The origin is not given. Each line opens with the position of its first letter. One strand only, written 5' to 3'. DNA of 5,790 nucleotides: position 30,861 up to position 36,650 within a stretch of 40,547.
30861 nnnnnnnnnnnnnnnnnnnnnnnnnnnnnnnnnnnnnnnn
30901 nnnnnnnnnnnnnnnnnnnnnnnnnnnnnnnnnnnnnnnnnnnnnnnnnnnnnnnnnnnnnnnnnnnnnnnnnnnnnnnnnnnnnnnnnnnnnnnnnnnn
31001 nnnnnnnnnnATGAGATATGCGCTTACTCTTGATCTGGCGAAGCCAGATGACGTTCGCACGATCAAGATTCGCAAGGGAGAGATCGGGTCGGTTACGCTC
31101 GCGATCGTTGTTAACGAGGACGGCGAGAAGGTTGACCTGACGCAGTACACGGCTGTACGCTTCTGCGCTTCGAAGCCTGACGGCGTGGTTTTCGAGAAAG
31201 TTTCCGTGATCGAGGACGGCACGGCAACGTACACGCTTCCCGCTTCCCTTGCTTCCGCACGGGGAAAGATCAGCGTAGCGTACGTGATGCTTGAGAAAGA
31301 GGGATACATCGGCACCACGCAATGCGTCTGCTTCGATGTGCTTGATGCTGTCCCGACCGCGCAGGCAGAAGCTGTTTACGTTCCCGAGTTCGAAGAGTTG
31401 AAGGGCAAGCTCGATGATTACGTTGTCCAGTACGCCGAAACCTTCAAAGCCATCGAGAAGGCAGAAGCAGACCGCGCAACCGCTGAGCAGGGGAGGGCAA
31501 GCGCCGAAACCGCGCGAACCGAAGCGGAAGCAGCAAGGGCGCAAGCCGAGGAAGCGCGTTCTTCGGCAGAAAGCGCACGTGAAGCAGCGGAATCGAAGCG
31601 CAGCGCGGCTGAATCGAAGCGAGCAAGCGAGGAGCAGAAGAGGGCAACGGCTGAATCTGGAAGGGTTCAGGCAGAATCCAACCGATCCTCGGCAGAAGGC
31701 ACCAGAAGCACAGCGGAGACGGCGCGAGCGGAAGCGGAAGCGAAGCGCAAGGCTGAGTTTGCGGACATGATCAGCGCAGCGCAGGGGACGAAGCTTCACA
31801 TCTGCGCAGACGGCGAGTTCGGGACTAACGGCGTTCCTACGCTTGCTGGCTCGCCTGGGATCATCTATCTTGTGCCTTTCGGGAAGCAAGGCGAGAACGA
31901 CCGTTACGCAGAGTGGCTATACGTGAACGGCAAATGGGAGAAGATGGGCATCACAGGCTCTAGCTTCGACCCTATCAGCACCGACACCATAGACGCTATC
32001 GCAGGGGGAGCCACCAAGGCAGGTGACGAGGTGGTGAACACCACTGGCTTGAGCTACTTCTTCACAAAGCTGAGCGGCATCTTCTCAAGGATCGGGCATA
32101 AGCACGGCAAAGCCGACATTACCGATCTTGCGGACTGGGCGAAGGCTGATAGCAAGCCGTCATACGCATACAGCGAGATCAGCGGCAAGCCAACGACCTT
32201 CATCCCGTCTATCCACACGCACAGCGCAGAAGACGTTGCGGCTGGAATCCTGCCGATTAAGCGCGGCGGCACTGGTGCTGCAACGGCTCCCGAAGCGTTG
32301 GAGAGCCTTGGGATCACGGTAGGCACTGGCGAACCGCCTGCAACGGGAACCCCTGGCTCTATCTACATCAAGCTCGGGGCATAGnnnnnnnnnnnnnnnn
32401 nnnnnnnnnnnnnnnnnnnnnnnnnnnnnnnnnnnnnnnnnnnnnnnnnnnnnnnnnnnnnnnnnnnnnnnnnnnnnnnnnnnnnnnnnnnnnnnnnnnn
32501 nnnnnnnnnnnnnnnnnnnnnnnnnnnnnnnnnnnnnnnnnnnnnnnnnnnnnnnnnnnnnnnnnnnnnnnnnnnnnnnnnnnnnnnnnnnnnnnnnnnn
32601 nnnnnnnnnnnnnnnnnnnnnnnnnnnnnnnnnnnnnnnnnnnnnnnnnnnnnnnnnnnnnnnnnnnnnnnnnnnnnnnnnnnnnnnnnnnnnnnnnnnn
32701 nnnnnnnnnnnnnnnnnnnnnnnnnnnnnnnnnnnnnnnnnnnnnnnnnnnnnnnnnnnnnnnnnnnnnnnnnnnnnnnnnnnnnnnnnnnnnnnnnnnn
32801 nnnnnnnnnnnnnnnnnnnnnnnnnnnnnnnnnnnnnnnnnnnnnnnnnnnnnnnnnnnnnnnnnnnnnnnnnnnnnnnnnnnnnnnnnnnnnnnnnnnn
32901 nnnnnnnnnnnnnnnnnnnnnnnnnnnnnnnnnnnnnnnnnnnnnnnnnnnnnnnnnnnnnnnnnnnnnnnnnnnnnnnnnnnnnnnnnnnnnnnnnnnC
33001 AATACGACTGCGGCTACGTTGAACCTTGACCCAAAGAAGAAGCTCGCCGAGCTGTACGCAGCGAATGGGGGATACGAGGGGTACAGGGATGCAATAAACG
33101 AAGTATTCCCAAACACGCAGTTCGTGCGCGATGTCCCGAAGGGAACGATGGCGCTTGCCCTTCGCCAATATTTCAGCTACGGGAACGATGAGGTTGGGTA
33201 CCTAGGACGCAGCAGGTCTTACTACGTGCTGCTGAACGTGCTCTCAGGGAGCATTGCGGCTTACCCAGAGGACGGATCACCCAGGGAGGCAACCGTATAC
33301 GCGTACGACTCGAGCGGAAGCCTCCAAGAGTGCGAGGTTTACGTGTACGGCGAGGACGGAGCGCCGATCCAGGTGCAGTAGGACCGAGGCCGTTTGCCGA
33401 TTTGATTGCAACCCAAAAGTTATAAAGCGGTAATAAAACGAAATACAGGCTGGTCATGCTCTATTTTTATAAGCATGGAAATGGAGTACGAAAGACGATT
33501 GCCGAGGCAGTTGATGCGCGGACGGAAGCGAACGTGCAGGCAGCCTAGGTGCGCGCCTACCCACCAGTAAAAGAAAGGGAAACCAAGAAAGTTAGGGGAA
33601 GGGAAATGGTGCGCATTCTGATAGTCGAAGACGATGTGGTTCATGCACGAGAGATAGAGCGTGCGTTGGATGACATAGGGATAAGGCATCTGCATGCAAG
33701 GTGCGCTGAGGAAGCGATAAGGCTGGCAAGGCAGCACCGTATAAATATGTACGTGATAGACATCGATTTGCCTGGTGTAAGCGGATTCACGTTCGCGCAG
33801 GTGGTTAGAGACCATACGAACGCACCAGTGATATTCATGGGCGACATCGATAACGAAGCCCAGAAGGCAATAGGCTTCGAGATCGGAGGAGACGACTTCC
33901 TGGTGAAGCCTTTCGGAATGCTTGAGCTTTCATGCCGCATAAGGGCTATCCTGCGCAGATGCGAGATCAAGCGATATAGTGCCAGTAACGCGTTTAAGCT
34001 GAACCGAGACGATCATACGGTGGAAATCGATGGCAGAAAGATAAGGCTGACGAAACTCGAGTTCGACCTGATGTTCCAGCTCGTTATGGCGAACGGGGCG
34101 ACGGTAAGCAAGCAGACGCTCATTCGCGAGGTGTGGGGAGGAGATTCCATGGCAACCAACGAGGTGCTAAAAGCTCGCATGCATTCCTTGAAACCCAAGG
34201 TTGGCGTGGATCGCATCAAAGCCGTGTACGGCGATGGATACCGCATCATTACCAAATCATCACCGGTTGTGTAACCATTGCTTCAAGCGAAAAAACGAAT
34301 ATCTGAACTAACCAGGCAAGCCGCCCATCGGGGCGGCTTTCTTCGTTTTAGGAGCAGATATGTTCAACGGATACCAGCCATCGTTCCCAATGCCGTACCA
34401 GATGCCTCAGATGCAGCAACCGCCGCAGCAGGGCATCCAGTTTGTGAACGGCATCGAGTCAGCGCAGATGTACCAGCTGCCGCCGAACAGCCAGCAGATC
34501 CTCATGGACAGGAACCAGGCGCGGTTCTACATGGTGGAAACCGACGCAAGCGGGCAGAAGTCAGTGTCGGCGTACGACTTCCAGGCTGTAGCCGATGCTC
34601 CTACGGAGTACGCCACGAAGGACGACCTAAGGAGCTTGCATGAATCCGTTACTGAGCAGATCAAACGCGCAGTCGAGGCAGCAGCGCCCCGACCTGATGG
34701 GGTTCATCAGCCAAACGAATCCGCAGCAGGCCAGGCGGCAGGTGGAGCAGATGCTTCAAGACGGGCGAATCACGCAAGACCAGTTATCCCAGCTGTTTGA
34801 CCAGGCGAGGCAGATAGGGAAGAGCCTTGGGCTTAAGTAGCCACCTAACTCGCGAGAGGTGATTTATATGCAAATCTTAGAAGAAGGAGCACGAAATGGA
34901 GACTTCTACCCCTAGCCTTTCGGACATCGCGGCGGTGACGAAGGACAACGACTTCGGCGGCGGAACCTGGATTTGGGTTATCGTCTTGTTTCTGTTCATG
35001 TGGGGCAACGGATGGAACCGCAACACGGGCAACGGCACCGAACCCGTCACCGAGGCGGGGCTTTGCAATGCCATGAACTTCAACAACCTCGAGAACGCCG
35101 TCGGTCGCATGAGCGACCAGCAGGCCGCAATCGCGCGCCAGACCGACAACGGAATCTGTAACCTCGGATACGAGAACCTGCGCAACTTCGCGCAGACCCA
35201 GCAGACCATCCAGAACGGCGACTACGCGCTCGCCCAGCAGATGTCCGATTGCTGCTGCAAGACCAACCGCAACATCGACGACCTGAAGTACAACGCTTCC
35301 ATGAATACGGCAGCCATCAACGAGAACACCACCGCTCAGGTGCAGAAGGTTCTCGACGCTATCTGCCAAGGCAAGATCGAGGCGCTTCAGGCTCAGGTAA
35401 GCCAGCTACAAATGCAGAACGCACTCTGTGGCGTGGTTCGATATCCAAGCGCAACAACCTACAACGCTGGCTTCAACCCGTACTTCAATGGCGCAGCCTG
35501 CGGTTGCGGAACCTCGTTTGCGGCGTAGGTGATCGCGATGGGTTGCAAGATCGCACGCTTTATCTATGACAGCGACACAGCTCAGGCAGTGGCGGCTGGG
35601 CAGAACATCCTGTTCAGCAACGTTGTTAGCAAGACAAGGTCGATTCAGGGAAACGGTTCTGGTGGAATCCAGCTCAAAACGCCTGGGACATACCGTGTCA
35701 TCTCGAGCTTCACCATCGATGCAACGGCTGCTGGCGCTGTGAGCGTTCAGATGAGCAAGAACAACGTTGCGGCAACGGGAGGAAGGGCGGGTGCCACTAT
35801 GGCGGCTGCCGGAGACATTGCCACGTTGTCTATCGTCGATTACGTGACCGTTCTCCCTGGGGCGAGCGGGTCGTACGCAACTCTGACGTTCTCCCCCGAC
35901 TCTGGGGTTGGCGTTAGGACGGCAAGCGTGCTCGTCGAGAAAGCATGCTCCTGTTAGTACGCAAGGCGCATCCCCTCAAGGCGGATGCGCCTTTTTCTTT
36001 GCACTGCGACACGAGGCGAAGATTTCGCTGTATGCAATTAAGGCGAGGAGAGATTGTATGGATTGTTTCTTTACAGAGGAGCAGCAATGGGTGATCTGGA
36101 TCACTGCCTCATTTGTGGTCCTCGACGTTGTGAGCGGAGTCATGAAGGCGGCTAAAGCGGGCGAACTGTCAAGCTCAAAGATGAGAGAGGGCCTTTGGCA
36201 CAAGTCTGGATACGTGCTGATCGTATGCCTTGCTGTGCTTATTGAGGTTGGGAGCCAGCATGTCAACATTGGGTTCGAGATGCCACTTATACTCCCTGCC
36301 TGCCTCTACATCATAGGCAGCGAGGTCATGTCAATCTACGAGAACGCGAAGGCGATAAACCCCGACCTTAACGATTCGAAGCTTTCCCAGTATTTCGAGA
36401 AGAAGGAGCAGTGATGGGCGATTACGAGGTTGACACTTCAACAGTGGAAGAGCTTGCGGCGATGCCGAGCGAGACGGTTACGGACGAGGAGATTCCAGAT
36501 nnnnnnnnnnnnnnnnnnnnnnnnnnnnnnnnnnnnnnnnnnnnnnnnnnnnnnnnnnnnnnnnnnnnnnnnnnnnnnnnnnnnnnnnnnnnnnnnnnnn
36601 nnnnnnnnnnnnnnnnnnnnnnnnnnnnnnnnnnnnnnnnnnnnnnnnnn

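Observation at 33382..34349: Orphan OmpR-family response regulator carried as a self-contained unit between the tail fibre genes and the lysis cassette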

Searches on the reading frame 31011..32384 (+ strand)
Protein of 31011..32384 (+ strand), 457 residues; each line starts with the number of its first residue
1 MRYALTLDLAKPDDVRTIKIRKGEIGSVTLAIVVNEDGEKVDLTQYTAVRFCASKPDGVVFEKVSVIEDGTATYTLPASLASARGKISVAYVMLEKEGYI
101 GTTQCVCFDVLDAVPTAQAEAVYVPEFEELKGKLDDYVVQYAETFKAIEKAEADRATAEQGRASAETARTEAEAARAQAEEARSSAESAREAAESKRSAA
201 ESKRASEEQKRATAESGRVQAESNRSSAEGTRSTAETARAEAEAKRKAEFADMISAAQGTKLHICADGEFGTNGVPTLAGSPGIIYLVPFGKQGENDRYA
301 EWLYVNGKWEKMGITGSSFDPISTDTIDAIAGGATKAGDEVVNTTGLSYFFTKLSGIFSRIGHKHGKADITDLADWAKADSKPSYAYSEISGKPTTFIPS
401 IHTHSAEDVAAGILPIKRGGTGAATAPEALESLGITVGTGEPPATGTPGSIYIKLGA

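Call 11: search_protein_families(library=phrogs, proteins=[window:31011-32384:+], max_evalue=0.001)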
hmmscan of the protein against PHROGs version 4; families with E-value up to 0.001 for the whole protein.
window:31011-32384:+ (457 aa): 15 families
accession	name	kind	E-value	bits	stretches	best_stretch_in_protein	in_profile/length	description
phrog_3639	-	tail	1.6e-13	51.6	1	2-176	7-193/474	minor tail protein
phrog_23208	-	head and packaging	3.2e-09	36.5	1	143-251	152-302/840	virion structural protein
phrog_17134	-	unknown function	2.4e-07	30.2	1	152-247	282-377/739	-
phrog_21457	-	unknown function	3.4e-07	30.6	1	200-258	137-195/435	-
phrog_24103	-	unknown function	5.1e-07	30.9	1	279-317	136-173/197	-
phrog_6183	-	tail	1.1e-06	28.7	1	15-176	23-175/381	minor tail protein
phrog_26580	-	unknown function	3.9e-06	26.3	1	13-147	14-151/924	-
phrog_32072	-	tail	4.6e-05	23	1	147-248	255-356/894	tail protein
phrog_14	-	tail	5.9e-05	23.4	1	357-411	185-241/366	minor tail protein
phrog_9574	-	tail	0.00011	21.7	1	358-410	196-250/773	tail protein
phrog_19280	-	unknown function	0.00016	21.4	1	5-249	7-248/623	-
phrog_27075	-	unknown function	0.0002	22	0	29-114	28-111/265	-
phrog_10512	-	head and packaging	0.00031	21.1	1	4-212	5-224/444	virion structural protein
phrog_28838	-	unknown function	0.00048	19.8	1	25-246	26-250/661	-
phrog_9884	-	unknown function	0.00069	19.1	1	3-136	6-140/699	-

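Call 12: search_protein_families(library=pfam, proteins=[window:31011-32384:+], max_evalue=0.001)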
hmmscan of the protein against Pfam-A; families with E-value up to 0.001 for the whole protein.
window:31011-32384:+ (457 aa): 2 families
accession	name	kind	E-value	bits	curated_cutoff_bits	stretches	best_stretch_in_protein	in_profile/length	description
PF10651.15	BppU_N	-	8.6e-13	48.6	23.1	1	1-131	1-137/142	BppU N-terminal domain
PF05262.16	Borrelia_P83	-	0.00031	19.8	33.6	1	150-252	221-320/489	Borrelia P83/100 protein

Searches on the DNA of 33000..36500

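Call 34: search_rna_families(source=window, start=33000, end=36500, threshold=evalue, max_evalue=1)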
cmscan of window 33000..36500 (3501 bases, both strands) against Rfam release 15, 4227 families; matches with E-value up to 1: 1.
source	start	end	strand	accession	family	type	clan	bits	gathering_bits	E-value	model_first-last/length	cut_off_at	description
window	34310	34342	+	RF00126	ryfA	Gene; sRNA;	-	19.2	80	0.061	263-294/296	no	ryfA RNA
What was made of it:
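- Tried and rejected: The only hit was a sub-threshold ryfA match on the hairpin (call 34).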

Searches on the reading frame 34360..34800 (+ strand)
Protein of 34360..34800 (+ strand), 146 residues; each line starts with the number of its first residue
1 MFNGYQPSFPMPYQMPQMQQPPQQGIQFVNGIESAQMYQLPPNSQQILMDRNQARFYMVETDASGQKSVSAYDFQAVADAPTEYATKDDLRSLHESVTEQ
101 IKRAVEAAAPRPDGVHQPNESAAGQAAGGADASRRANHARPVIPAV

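Call 11: search_protein_families(library=phrogs, proteins=[window:34360-34800:+], max_evalue=0.001)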
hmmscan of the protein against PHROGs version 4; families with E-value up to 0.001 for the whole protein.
window:34360-34800:+ (146 aa): 1 family
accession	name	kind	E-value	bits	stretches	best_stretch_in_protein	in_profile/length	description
phrog_21718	-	unknown function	8.8e-10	39.8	1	12-100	41-128/159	-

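Call 12: search_protein_families(library=pfam, proteins=[window:34360-34800:+], max_evalue=0.001)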
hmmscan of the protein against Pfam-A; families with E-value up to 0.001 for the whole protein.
window:34360-34800:+ (146 aa): 0 families

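Call 47: search_protein_families(library=pfam, proteins=[window:34360-34800:+], max_evalue=1)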
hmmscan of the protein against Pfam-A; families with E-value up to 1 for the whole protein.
window:34360-34800:+ (146 aa): 0 families

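Call 51: find_homologous_proteins(query=window:34360-34800:+, max_evalue=0.001)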
Query window:34360-34800:+ (146 aa): 24 proteins with E <= 0.001 among 172 candidates.
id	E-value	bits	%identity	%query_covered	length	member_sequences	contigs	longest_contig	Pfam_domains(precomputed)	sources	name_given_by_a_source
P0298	4.8e-89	314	100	100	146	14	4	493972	-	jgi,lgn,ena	jgi:hypothetical protein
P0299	4.5e-64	233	75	100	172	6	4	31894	-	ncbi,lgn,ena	-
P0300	3.4e-63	230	76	100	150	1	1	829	-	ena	-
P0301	7.8e-62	225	75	100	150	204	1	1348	-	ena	-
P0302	3.5e-61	223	75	100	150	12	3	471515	-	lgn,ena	-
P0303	2.3e-52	195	66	100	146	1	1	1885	-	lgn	-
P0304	1.2e-51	192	71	82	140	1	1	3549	-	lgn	-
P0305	6.5e-40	155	55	100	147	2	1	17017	-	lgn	-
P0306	1.7e-37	147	54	100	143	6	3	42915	-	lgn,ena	-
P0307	1.7e-37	147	57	99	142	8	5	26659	-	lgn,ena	-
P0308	3.7e-37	146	48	100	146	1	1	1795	-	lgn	-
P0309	1.2e-36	144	54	100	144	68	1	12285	-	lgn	-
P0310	1.3e-33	134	53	99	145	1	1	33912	-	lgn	-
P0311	1.6e-31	127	51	100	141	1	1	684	-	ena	-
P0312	4.2e-31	126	58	73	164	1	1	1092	-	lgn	-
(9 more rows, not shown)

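Call 64: predict_structure(alignment_id=A4)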
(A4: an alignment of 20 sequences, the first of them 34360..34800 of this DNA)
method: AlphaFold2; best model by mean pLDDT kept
length: 146 residues; sequences in the alignment: 20
mean_pLDDT: 67.6   pTM: 0.37
mean pLDDT of the five models: 67.6, 66.9, 65.8, 65.5, 63.6
residues with pLDDT >= 90: 20; 70-90: 40; 50-70: 54; < 50: 32
segments of 3 or more residues with pLDDT < 50: 1-4, 16-20, 113-118, 120-132
pLDDT, mean of each block of 10 residues (from residue 1): 54 49 71 87 89 90 89 80 70 67 62 46 42 54 61
secondary structure, 60 per line:
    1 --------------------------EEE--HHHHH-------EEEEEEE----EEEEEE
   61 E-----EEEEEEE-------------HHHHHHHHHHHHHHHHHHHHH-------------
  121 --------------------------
elements in order: E27-29 H32-36 E44-50 E55-61 E67-73 H87-107

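Call 67: fold_search(model_id=the predicted structure, library=pdb)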
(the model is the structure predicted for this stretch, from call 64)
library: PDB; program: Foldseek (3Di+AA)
matches with E <= 10: 771; with E <= 0.001: 0
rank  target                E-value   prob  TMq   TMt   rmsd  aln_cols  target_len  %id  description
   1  3riq                  6.3e-01  0.63  0.21  0.07   4.6        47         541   11  Siphovirus 9NA tailspike receptor binding domain (released 2012-02-29)
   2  6kc4_A                6.7e-01  0.47  0.23  0.31   4.8        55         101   13  Crystal structure of human Fer SH2 domain bound to a phosphopeptide (DEpYENVD) (released 2019-09-04)
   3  1jnr_B                7.2e-01  0.25  0.21  0.20   4.8        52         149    8  Structure of adenylylsulfate reductase from the hyperthermophilic Archaeoglobus fulgidus at 1.6 resolution (released 2002-02-27)
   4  2v5i                  7.7e-01  0.66  0.25  0.07   3.5        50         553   12  Structure of the receptor-binding protein of bacteriophage Det7: a podoviral tailspike in a myovirus (released 2008-02-19)
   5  5j3x_B                8.2e-01  0.54  0.24  0.10   4.4        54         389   15  Structure of c-CBL Y371F (released 2016-09-21)
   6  6o03_B                8.2e-01  0.30  0.23  0.12  15.3        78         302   13  Monobody (MC17) bound to tyrosine kinase binding domain of E3 ubiquitin ligase CBL (released 2020-08-19)
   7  2ci8                  8.7e-01  0.41  0.24  0.33   8.0        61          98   11  sh2 domain of human nck1 adaptor protein - uncomplexed (released 2006-04-24)
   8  5j3x_E                9.3e-01  0.57  0.20  0.08   2.5        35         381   11  Structure of c-CBL Y371F (released 2016-09-21)
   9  7sa7_C                9.3e-01  0.51  0.26  0.18   4.2        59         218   14  Crystal structure of the apo SH2 domains of Syk (released 2021-10-13)
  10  3fcg_A                9.3e-01  0.12  0.13  0.22   9.7        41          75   24  Crystal Structure Analysis of the Middle Domain of the Caf1A Usher (released 2008-12-16)
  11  6kc4_C                9.9e-01  0.41  0.25  0.33   4.9        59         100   12  Crystal structure of human Fer SH2 domain bound to a phosphopeptide (DEpYENVD) (released 2019-09-04)
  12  8h5y_A                9.9e-01  0.21  0.18  0.06  12.8        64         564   16  Crystal structure of RadD- ADP complex (released 2023-10-18)
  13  4u17_A                9.9e-01  0.15  0.24  0.31  17.1       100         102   16  Swapped dimer of the human Fyn-SH2 domain (released 2015-07-29)
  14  8qnh                  1.1e+00  0.47  0.24  0.10   4.0        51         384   14  Crystal structure of the E3 ubiquitin ligase Cbl-b with an allosteric inhibitor (WO2020264398 Ex23) (released 2023-11-22)
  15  9erz_A                1.2e+00  0.41  0.25  0.13   4.4        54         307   13  Structure of CBL-TKBD bound to Ubiquitin-fused CBLock peptide (released 2025-05-14)
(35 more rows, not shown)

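Call 68: fold_search(model_id=the predicted structure, library=viral)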
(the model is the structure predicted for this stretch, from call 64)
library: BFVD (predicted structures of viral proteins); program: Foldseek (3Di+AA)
matches with E <= 10: 782; with E <= 0.001: 26
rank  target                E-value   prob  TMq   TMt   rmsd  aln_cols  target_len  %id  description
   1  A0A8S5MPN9            1.8e-10  1.00  0.40  0.53  13.1       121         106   37  Uncharacterized protein [Podoviridae sp. ctoqT5]
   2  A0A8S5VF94            1.6e-08  1.00  0.37  0.41  21.6       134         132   26  Uncharacterized protein [Siphoviridae sp. ctbxa26]
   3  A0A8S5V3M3            2.5e-08  1.00  0.41  0.41  16.6       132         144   27  Uncharacterized protein [Myoviridae sp. ctk6V34]
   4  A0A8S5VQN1            3.5e-08  1.00  0.38  0.43  12.6       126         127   32  (no name in the UniProt tables at hand)
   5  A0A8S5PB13            7.5e-08  1.00  0.41  0.46  13.8       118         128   30  Membrane fusogenic activity protein [Siphoviridae sp. ctc6d98]
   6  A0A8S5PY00            1.8e-07  1.00  0.40  0.64  10.1        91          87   28  Uncharacterized protein [Myoviridae sp. ctWiL39]
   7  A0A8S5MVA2            2.1e-07  1.00  0.37  0.38  17.8       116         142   23  Uncharacterized protein [Siphoviridae sp. ctoSr5]
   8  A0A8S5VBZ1            3.9e-07  1.00  0.39  0.36  21.6       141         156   26  Uncharacterized protein [Siphoviridae sp. ctKsH2]
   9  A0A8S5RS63            9.7e-07  1.00  0.34  0.41  15.9       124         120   27  Gal4-like transcription factor [Siphoviridae sp. ctFBb37]
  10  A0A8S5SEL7            1.2e-06  1.00  0.35  0.32  20.9       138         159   25  Uncharacterized protein [Caudovirales sp. ctrNG92]
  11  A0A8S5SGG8            1.2e-06  1.00  0.38  0.39  16.7       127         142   22  Uncharacterized protein [Podoviridae sp. ctZih56]
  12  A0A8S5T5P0            2.2e-06  1.00  0.41  0.26  16.7       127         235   26  Uncharacterized protein [Siphoviridae sp. ctL7J9]
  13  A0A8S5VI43            3.3e-06  1.00  0.38  0.48  12.4       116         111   25  Zipper dimerization domain transcription factor-like protein [Siphoviridae sp. cthu813]
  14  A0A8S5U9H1            4.8e-06  1.00  0.38  0.43  19.0       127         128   20  Zipper dimerization domain transcription factor-like protein [Siphoviridae sp. ctKNZ79]
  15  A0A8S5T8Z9            5.8e-06  1.00  0.36  0.37  13.9       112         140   23  Uncharacterized protein [Siphoviridae sp. ctmIh35]
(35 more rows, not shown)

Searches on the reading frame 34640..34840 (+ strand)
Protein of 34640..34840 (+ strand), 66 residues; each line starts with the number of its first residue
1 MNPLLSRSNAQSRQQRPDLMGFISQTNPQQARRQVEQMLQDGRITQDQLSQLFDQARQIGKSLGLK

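Call 11: search_protein_families(library=phrogs, proteins=[window:34640-34840:+], max_evalue=0.001)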
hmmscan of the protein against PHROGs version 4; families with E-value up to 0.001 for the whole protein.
window:34640-34840:+ (66 aa): 1 family
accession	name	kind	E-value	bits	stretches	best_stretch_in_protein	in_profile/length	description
phrog_22984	-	unknown function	0.00022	22.6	1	22-60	24-62/74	-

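Call 12: search_protein_families(library=pfam, proteins=[window:34640-34840:+], max_evalue=0.001)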
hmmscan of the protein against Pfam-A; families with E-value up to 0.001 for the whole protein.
window:34640-34840:+ (66 aa): 0 families

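Call 47: search_protein_families(library=pfam, proteins=[window:34640-34840:+], max_evalue=1)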
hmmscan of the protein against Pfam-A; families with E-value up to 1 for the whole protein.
window:34640-34840:+ (66 aa): 1 family
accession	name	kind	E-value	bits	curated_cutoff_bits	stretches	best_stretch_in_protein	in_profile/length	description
PF03398.19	Ist1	-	0.0072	16.7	33.6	1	5-44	15-54/164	Regulator of Vps4 activity in the MVB pathway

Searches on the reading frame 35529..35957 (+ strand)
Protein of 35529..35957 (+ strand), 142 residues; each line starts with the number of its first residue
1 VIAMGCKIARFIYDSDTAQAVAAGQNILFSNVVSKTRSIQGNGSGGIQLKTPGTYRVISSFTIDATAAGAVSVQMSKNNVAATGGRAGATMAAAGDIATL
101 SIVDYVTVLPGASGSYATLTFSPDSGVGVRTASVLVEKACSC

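Call 11: search_protein_families(library=phrogs, proteins=[window:35529-35957:+], max_evalue=0.001)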
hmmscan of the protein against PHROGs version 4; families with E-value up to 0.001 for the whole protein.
window:35529-35957:+ (142 aa): 1 family
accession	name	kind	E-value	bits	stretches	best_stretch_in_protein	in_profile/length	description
phrog_20016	-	unknown function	5.1e-05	23.9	1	16-139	7-140/141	-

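Call 12: search_protein_families(library=pfam, proteins=[window:35529-35957:+], max_evalue=0.001)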
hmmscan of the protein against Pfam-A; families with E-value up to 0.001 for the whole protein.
window:35529-35957:+ (142 aa): 1 family
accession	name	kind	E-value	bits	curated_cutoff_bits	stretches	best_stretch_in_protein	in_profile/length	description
PF18573.7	BclA_C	-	0.00014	22.1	38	1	18-92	11-83/128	BclA C-terminal domain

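Call 47: search_protein_families(library=pfam, proteins=[window:35529-35957:+], max_evalue=1)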
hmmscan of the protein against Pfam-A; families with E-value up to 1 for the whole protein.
window:35529-35957:+ (142 aa): 2 families
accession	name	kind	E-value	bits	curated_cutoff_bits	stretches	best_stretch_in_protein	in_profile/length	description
PF18573.7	BclA_C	-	0.00014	22.1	38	1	18-92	11-83/128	BclA C-terminal domain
PF09244.16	Suc_Porlyase_C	-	0.019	15.9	23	1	112-132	22-42/67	Sucrose phosphorylase, C-terminal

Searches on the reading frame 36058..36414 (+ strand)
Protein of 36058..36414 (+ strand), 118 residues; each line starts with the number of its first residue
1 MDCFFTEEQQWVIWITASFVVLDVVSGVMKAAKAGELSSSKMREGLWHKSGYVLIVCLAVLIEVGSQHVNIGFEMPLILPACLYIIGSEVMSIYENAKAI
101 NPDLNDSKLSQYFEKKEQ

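Call 11: search_protein_families(library=phrogs, proteins=[window:36058-36414:+], max_evalue=0.001)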
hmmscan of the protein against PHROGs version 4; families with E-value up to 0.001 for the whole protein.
window:36058-36414:+ (118 aa): 1 family
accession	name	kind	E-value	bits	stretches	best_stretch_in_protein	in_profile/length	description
phrog_199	-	lysis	1.6e-12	48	1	4-114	21-126/545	holin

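Call 12: search_protein_families(library=pfam, proteins=[window:36058-36414:+], max_evalue=0.001)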
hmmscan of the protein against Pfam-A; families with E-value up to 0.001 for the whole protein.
window:36058-36414:+ (118 aa): 1 family
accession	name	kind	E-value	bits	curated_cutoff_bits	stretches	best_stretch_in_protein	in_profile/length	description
PF05105.17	Phage_holin_4_1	-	6.1e-19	68.7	22.2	1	6-104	7-103/116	Bacteriophage holin family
